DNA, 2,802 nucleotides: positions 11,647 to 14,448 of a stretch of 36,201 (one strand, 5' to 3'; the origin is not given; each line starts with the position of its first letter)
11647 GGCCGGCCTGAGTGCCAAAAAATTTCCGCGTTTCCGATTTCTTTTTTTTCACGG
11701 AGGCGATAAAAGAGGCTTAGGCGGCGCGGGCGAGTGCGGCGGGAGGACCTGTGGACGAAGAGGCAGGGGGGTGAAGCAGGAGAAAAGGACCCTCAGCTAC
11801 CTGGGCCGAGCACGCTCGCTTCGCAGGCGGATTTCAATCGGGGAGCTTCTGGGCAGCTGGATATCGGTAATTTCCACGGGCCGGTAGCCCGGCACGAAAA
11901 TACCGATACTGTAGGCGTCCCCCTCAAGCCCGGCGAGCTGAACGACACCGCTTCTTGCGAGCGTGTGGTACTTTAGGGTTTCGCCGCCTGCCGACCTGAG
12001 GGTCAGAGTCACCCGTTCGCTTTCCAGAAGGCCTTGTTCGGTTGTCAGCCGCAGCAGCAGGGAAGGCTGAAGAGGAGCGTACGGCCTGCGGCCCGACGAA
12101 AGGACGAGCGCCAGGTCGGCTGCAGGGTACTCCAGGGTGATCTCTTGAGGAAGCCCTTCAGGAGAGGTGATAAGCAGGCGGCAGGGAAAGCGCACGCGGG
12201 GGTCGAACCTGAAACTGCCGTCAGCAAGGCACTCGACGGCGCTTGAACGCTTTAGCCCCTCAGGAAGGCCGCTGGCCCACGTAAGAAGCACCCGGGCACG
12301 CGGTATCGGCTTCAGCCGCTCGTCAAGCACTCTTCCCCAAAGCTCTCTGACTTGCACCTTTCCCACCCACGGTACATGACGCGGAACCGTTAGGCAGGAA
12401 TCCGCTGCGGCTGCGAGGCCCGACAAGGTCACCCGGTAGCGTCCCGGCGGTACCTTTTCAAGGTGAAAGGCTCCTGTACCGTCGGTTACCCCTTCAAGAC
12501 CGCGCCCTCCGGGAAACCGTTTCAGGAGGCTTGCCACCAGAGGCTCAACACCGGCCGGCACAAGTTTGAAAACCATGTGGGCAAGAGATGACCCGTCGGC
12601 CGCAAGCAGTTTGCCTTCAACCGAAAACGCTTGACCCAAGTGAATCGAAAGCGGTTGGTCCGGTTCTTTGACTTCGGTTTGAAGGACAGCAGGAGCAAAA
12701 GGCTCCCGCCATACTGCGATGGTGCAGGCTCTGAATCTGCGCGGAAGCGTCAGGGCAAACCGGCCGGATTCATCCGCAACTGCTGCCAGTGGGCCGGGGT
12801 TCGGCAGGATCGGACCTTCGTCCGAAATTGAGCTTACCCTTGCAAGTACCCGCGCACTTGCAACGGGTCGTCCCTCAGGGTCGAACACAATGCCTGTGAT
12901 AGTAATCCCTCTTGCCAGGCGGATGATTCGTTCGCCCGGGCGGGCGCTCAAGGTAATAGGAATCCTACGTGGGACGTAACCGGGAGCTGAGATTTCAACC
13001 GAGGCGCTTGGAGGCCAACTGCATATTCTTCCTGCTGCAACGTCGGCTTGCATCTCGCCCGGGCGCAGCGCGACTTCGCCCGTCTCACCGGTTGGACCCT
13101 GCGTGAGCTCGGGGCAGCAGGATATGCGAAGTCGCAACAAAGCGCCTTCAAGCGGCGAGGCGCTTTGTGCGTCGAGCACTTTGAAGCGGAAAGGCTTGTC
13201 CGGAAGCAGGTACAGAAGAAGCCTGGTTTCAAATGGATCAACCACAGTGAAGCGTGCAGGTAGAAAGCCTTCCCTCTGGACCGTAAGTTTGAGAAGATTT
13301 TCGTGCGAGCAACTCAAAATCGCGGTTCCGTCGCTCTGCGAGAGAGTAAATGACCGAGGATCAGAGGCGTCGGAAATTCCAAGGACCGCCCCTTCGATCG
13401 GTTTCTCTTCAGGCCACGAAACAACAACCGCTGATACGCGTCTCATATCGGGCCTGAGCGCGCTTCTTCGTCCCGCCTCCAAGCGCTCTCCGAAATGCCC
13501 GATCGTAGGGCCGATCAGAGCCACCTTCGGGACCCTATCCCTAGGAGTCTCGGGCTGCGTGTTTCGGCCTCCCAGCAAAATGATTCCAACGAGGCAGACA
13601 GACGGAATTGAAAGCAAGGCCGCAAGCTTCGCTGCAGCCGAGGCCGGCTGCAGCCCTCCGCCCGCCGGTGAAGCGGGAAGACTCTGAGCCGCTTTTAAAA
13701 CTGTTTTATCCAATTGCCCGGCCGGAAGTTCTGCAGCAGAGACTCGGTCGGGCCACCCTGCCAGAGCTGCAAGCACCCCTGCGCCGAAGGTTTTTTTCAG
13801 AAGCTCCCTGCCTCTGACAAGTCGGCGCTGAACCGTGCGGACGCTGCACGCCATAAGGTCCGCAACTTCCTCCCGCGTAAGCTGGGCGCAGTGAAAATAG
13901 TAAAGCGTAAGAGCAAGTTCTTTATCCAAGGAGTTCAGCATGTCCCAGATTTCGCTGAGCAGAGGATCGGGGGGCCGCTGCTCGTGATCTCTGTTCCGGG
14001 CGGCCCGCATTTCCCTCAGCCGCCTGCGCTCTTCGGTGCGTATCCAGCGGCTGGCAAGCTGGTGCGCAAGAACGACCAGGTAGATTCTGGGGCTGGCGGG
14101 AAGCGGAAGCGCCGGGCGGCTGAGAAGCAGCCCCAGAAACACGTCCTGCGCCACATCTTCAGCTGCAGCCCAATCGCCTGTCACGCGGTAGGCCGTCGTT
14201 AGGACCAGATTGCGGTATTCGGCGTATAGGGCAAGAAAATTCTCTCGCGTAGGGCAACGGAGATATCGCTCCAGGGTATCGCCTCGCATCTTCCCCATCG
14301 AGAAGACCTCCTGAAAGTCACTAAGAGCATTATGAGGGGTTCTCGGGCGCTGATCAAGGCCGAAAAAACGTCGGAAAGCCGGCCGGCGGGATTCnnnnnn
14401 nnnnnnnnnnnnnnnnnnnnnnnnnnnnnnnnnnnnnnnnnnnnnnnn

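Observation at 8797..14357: Membrane-tethered ECF sigma factor with a large ectodomain, followed by a Cys-rich secreted protein and a sigma-less paralogue of the same ectodomain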

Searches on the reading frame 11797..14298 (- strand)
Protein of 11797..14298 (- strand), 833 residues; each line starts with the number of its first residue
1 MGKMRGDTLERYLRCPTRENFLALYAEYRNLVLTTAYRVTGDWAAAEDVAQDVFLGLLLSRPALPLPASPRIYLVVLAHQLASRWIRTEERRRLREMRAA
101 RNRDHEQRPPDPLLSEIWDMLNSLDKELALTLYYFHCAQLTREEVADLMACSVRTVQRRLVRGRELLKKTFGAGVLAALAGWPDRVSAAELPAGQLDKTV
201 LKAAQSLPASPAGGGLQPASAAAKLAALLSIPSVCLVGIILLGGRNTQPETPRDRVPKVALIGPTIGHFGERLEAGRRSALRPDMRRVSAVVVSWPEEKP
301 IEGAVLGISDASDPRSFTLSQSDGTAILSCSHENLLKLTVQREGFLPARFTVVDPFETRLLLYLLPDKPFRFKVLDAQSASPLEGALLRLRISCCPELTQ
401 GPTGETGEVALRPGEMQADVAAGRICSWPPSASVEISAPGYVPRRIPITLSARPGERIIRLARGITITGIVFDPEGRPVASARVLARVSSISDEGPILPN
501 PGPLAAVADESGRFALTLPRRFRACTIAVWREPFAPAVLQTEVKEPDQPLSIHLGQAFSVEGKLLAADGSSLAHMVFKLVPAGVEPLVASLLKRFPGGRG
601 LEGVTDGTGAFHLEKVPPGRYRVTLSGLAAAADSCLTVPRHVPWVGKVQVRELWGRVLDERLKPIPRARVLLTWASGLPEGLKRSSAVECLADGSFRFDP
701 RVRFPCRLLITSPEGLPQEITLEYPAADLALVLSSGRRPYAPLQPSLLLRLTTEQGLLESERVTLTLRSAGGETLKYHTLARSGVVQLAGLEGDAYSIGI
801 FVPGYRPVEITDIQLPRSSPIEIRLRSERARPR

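Call 3: search_protein_families(library=pfam, proteins=[window:11797-14298:-], max_evalue=1)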
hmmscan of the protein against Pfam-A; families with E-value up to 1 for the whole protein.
window:11797-14298:- (833 aa): 11 families
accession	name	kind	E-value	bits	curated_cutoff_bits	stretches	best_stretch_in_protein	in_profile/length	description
PF13620.12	CarboxypepD_reg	-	8.8e-26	90.5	32.3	5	466-544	1-70/82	Carboxypeptidase regulatory-like domain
PF04542.20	Sigma70_r2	-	4.2e-12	46.1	24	1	24-91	1-70/71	Sigma-70 region 2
PF08281.18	Sigma70_r4_2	-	4.7e-06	26.6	25.7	1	116-167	3-54/54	Sigma-70, region 4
PF13715.12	CarbopepD_reg_2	-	0.0023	18.4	32.2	1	602-628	27-53/88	CarboxypepD_reg-like domain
PF04545.22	Sigma70_r4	-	0.026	14.5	24.1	1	130-169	13-50/50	Sigma-70, region 4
PF13384.12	HTH_23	-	0.032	14.5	24.6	1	137-159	15-37/50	Homeodomain-like domain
PF07638.17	Sigma70_ECF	-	0.042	14.2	21.1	1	114-168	126-180/185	ECF sigma factor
PF20432.4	Xre-like-HTH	-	0.044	14.5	25.8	0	139-168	23-51/63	Antitoxin Xre-like helix-turn-helix domain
PF13542.12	HTH_Tnp_ISL3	-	0.092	12.7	27.4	1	137-162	24-49/51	Helix-turn-helix domain of transposase family ISL3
PF12728.13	HTH_17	-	0.11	13.2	27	1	140-166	2-27/51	Helix-turn-helix domain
PF00775.27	Dioxygenase_C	-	0.28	11.1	27.3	0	464-484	29-49/182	Dioxygenase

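Call 4: search_protein_families(library=ncbifam, proteins=[window:11797-14298:-], max_evalue=1)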
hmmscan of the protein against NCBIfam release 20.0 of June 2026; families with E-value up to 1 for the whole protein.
window:11797-14298:- (833 aa): 56 families (the best 25 are shown)
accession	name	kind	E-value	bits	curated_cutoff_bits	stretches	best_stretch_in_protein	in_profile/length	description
TIGR02937.1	sigma70-ECF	superfamily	3e-16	59.5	42.9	1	23-169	5-163/165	sigma-70 family RNA polymerase sigma factor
TIGR02983.1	SigE-fam_strep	subfamily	2.6e-13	50.2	141.55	1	17-170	4-157/162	SigE family RNA polymerase sigma factor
TIGR02985.1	Sig70_bacteroi1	subfamily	1e-12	48.6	126.4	1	20-170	2-161/162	RNA polymerase sigma-70 factor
NF058625.1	sigma_PG0214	equivalog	6.6e-12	45.5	130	1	19-171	4-161/170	GFO_1088 family ECF-type sigma factor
NF009172.0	PRK12519.1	subfamily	6.6e-08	32.3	222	1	21-164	31-182/194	RNA polymerase sigma factor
NF007228.0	PRK09646.1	subfamily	1.1e-07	31.7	226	1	18-172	29-191/194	ECF RNA polymerase sigma factor SigK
NF007216.0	PRK09638.1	equivalog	1.2e-07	31.7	194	1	19-171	18-174/180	RNA polymerase sigma factor SigY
NF007223.0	PRK09641.1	equivalog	2.6e-07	30.7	209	2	136-171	149-184/187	RNA polymerase sigma factor SigW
TIGR02950.1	SigM_subfam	subfamily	4.4e-07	29.9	147.95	1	24-170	5-157/159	RNA polymerase sigma factor, SigM family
NF004113.0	PRK05602.1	equivalog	3.3e-06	26.8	208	1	30-170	56-200/211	RNA polymerase sigma factor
TIGR02939.1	RpoE_Sigma70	equivalog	3.5e-06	27.2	236.15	1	113-170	128-185/190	RNA polymerase sigma factor RpoE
TIGR02959.1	SigZ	equivalog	4.4e-06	26.6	168.65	1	36-171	12-148/170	RNA polymerase sigma factor SigZ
NF006930.0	PRK09415.1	subfamily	4.7e-06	26.6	198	1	23-171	20-175/179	RNA polymerase factor sigma C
TIGR02989.1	Sig-70_gvs1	subfamily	9.9e-06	25.6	124.55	1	20-168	2-155/158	RNA polymerase sigma-70 factor, Rhodopirellula/Verrucomicrobium family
TIGR02948.1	SigW_bacill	equivalog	1.1e-05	25.5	243.1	2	137-171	150-184/187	RNA polymerase sigma factor SigW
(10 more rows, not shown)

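Call 7: find_homologous_proteins(query=window:11797-14298:-)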
Query window:11797-14298:- (833 aa): 5 proteins with E <= 0.001 among 8000 candidates.
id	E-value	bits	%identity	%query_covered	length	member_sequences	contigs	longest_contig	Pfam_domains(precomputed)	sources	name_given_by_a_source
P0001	0.0e+0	1830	99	100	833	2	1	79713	PF04542.21,PF13620.13,PF08281.19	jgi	-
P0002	5.4e-16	76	31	28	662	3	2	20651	PF10670.16,PF13715.13,PF02369.23,PF04545.23,PF04542.21,PF13620.13,PF08281.19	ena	-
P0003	8.3e-10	56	31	22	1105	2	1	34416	PF10670.16,PF13715.13,PF02369.23,PF04545.23,PF04542.21,PF00775.28,PF13620.13,PF08281.19,PF24107.2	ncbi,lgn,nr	ncbi:MAG: sigma-70 family RNA polymerase sigma factor [Verrucomicrobiae bacterium]|nr:sigma-70 famil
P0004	2.0e-7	48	30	20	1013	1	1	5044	PF10670.16,PF13715.13,PF20598.5,PF04545.23,PF04542.21,PF13620.13,PF08281.19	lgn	-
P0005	8.3e-5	39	32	23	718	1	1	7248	PF04545.23,PF04542.21,PF08281.19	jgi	-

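Call 9: find_encoding_contigs(protein=P0003, flank=10000, max_places=4)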
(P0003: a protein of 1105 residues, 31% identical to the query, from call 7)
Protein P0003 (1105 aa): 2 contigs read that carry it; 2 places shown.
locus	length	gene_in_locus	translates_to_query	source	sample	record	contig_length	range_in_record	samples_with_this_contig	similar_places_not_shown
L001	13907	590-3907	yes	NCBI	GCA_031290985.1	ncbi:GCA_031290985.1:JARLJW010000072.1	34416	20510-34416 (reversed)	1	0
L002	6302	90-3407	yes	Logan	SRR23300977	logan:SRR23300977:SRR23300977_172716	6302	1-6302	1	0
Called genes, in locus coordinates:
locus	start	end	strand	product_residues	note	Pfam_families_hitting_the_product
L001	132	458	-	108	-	-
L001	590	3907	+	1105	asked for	PF04542:Sigma70_r2, PF04545:Sigma70_r4, PF08281:Sigma70_r4_2, PF02369:Big_1 (faint), PF24107:DUF7382 (faint), PF00775:Dioxygenase_C (faint), PF10670:DUF4198 (faint), PF13620:CarboxypepD_reg, +1 more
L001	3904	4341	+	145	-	-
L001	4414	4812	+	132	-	-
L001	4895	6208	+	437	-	PF07690:MFS_1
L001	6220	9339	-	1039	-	PF08455:SNF2_assoc, PF00176:SNF2-rel_dom, PF00270:DEAD, PF04851:ResIII, PF00271:Helicase_C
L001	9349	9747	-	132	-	PF05635:23S_rRNA_IVP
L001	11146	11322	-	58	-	-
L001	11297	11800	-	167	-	PF13588:HSDR_N_2, PF04313:HSDR_N (weak)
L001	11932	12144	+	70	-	PF13560:HTH_31, PF12844:HTH_19, PF01381:HTH_3, PF13413:HTH_25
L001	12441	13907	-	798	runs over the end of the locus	PF00072:Response_reg, PF00989:PAS, PF13188:PAS_8, PF08447:PAS_3 (weak), PF13426:PAS_9, PF00512:HisKA, PF02518:HATPase_c, PF00072:Response_reg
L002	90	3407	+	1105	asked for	PF04542:Sigma70_r2, PF04545:Sigma70_r4, PF08281:Sigma70_r4_2, PF02369:Big_1 (faint), PF24107:DUF7382 (faint), PF00775:Dioxygenase_C (faint), PF10670:DUF4198 (faint), PF13620:CarboxypepD_reg, +1 more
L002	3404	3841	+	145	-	-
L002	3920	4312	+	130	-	-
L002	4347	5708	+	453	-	PF07690:MFS_1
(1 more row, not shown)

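Call 10: find_encoding_contigs(protein=P0002, flank=10000, max_places=4)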
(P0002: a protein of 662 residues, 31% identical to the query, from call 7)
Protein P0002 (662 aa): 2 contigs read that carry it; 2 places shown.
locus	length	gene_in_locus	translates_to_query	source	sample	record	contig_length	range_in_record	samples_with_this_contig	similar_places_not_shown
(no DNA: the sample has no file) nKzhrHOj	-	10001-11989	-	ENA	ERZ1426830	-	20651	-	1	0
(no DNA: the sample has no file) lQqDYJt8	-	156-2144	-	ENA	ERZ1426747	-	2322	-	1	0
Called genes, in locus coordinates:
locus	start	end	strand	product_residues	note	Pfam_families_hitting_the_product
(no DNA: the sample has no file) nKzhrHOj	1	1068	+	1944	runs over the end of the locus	PF03924:CHASE, PF00989:PAS, PF08448:PAS_4, PF13426:PAS_9, PF08448:PAS_4, PF00989:PAS, PF08447:PAS_3, PF08448:PAS_4, +13 more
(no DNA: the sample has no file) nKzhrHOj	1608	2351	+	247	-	PF01479:S4, PF01728:FtsJ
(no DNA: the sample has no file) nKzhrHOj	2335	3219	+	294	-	PF01513:NAD_kinase, PF20143:NAD_kinase_C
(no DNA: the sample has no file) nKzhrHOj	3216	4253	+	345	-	PF00356:LacI, PF00532:Peripla_BP_1, PF13407:Peripla_BP_4, PF13377:Peripla_BP_3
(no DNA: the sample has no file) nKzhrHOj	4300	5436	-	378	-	PF01189:Methyltr_RsmB-F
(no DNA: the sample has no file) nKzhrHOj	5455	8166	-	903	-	PF00330:Aconitase, PF00694:Aconitase_C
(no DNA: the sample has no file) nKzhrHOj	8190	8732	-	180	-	PF09411:PagL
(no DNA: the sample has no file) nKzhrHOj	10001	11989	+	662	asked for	PF04542:Sigma70_r2, PF04545:Sigma70_r4 (weak), PF08281:Sigma70_r4_2, PF10670:DUF4198 (faint), PF02369:Big_1 (faint), PF13715:CarbopepD_reg_2 (faint), PF13620:CarboxypepD_reg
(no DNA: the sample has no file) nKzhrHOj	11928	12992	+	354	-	PF13620:CarboxypepD_reg (faint), PF13715:CarbopepD_reg_2 (faint), PF22904:NOMO1-like_2nd (faint), PF09430:EMC7_beta-sandw (faint)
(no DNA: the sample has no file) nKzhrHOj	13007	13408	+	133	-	PF00165:HTH_AraC (faint), PF12833:HTH_18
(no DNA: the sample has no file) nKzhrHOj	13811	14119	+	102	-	-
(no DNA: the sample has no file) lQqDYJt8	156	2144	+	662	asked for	PF04542:Sigma70_r2, PF04545:Sigma70_r4 (weak), PF08281:Sigma70_r4_2, PF10670:DUF4198 (faint), PF02369:Big_1 (faint), PF13715:CarbopepD_reg_2 (faint), PF13620:CarboxypepD_reg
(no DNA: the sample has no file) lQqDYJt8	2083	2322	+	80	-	?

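Call 28: search_protein_representatives(protein=window:11797-14298:-)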
Query: 833 residues. Proteins with E-value up to 0.001 (for the whole library): 6757; up to 1e-10: 230; up to 1e-30: 6. The best 150 are listed.
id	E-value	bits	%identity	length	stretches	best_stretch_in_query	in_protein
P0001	0.0e+00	1829.6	99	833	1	1-833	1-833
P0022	5.2e-102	359.1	33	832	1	6-825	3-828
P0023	8.9e-77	275.6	30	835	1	9-828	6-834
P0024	8.2e-46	173.2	33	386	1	6-376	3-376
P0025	9.9e-32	126.6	30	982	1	6-634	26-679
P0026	1.5e-31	126.0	30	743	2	363-823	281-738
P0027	3.8e-24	101.6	34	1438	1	3-201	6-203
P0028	5.2e-24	101.1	33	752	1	7-231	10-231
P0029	6.5e-24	100.8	24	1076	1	9-826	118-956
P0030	7.7e-24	100.5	36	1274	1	6-198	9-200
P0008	3.5e-23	98.4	29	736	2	365-826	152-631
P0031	4.2e-22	94.8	34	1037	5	11-245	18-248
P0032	1.3e-21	93.2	32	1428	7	6-220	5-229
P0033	8.7e-19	83.8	31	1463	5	7-172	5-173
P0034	1.0e-18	83.6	32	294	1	562-826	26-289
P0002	1.7e-16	76.2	28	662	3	9-250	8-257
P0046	3.6e-16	75.2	34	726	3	9-243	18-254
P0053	3.0e-15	72.1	26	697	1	338-826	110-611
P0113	6.0e-13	64.5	29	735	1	288-672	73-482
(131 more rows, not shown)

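Call 29: find_encoding_contigs(protein=P0022, flank=10000, max_places=4)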
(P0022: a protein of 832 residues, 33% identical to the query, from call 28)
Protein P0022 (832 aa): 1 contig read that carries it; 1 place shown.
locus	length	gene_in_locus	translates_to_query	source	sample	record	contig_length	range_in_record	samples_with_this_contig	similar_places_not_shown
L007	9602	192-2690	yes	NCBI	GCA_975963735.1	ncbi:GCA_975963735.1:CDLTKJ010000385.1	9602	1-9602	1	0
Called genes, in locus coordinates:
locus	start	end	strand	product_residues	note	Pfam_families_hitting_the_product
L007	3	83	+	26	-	?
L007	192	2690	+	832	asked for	PF04542:Sigma70_r2 (weak), PF08281:Sigma70_r4_2, PF13715:CarbopepD_reg_2 (faint), PF13620:CarboxypepD_reg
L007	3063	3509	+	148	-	-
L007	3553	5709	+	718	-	PF13620:CarboxypepD_reg (weak), PF13715:CarbopepD_reg_2 (faint), PF22904:NOMO1-like_2nd (faint), PF25020:TTR_TEN1-4 (faint)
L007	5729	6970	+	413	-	PF08668:HDOD, PF01966:HD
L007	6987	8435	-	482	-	PF00069:Pkinase, PF01636:APH, PF07714:PK_Tyr_Ser-Thr, PF03109:ABC1 (weak), PF14531:Kinase-like (weak)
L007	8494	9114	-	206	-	PF00069:Pkinase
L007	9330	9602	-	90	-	?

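Call 32: find_encoding_contigs(protein=P0023, flank=10000, max_places=4)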
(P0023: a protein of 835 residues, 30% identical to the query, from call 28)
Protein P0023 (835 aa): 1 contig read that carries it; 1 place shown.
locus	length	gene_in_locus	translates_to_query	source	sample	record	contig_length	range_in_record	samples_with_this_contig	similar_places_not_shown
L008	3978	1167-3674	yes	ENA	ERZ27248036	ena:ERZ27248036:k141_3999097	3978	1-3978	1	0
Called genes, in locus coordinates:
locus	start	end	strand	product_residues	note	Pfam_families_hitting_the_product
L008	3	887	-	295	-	?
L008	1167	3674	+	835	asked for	PF04542:Sigma70_r2, PF25020:TTR_TEN1-4 (faint), PF13620:CarboxypepD_reg (faint), PF13715:CarbopepD_reg_2 (faint), PF17802:SpaA (faint)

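Call 33: find_encoding_contigs(protein=P0053, flank=10000, max_places=4)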
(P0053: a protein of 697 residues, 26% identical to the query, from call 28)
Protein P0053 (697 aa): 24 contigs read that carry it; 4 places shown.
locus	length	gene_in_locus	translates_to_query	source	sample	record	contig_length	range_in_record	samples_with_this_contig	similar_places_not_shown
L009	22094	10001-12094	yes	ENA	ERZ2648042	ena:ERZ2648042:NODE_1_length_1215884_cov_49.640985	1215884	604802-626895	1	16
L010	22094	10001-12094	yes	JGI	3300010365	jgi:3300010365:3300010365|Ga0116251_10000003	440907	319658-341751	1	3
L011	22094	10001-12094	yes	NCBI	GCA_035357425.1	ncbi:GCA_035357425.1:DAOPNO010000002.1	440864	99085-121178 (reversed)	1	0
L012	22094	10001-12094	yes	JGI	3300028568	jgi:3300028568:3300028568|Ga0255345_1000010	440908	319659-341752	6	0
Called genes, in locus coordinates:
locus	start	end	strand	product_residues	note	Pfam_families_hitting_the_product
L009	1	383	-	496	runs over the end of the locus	PF01408:GFO_IDH_MocA, PF19051:GFO_IDH_MocA_C2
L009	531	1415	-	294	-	-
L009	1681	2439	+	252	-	PF00246:Peptidase_M14, PF24827:AstE_AspA_cat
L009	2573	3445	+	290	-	PF03253:UT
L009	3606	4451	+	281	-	-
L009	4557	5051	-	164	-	PF02915:Rubrerythrin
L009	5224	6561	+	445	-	PF13685:Fe-ADH_2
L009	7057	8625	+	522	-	PF13646:HEAT_2 (weak), PF00754:F5_F8_type_C, PF22633:F5_F8_type_C_2 (weak)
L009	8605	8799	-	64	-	-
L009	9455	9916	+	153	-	-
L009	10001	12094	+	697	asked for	PF13715:CarbopepD_reg_2 (faint), PF13620:CarboxypepD_reg, PF09430:EMC7_beta-sandw (faint), PF13620:CarboxypepD_reg (weak)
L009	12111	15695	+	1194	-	PF13517:FG-GAP_3 (faint), PF01839:FG-GAP (faint)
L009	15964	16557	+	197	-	PF04930:FUN14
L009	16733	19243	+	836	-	PF00343:Phosphorylase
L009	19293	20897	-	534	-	PF14522:Cytochrome_C7 (faint)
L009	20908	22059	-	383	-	PF00034:Cytochrom_C, PF13442:Cytochrome_CBB3, PF13557:Phenol_MetA_deg (weak)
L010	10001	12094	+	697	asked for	PF13715:CarbopepD_reg_2 (faint), PF13620:CarboxypepD_reg, PF09430:EMC7_beta-sandw (faint), PF13620:CarboxypepD_reg (weak)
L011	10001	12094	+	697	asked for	PF13715:CarbopepD_reg_2 (faint), PF13620:CarboxypepD_reg, PF09430:EMC7_beta-sandw (faint), PF13620:CarboxypepD_reg (weak)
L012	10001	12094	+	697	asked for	PF13715:CarbopepD_reg_2 (faint), PF13620:CarboxypepD_reg, PF09430:EMC7_beta-sandw (faint), PF13620:CarboxypepD_reg (weak)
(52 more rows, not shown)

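Call 36: find_encoding_contigs(protein=P0025, flank=8000, max_places=2)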
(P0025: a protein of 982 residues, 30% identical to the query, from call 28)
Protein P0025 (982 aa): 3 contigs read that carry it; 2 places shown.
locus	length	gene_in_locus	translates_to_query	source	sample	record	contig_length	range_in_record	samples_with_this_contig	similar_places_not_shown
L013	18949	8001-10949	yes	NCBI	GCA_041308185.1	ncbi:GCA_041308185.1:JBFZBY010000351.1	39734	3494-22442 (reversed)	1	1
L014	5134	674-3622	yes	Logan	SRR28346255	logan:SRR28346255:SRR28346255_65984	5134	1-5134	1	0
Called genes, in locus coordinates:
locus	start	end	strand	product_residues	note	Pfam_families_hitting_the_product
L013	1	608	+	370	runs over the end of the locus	-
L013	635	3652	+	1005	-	-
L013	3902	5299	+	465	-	-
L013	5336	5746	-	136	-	-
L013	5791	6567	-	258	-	-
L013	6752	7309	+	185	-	PF13505:OMP_b-brl (weak)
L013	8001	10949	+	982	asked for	PF04542:Sigma70_r2 (weak), PF07638:Sigma70_ECF, PF08281:Sigma70_r4_2, PF02369:Big_1 (faint), PF13715:CarbopepD_reg_2 (faint), PF13620:CarboxypepD_reg (weak)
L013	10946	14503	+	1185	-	PF13517:FG-GAP_3 (faint), PF01839:FG-GAP (faint)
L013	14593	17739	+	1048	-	PF01326:PPDK_N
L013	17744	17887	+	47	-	-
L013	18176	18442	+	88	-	-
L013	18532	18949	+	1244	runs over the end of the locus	PF02837:Glyco_hydro_2_N, PF22666:Glyco_hydro_2_N2, PF00703:Glyco_hydro_2, PF02836:Glyco_hydro_2_C, PF13385:Laminin_G_3, PF02836:Glyco_hydro_2_C, PF16353:LacZ_4, PF02929:Bgal_small_N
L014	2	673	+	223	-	?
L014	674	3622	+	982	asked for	PF04542:Sigma70_r2 (weak), PF07638:Sigma70_ECF, PF08281:Sigma70_r4_2, PF02369:Big_1 (faint), PF13715:CarbopepD_reg_2 (faint), PF13620:CarboxypepD_reg (weak)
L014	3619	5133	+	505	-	?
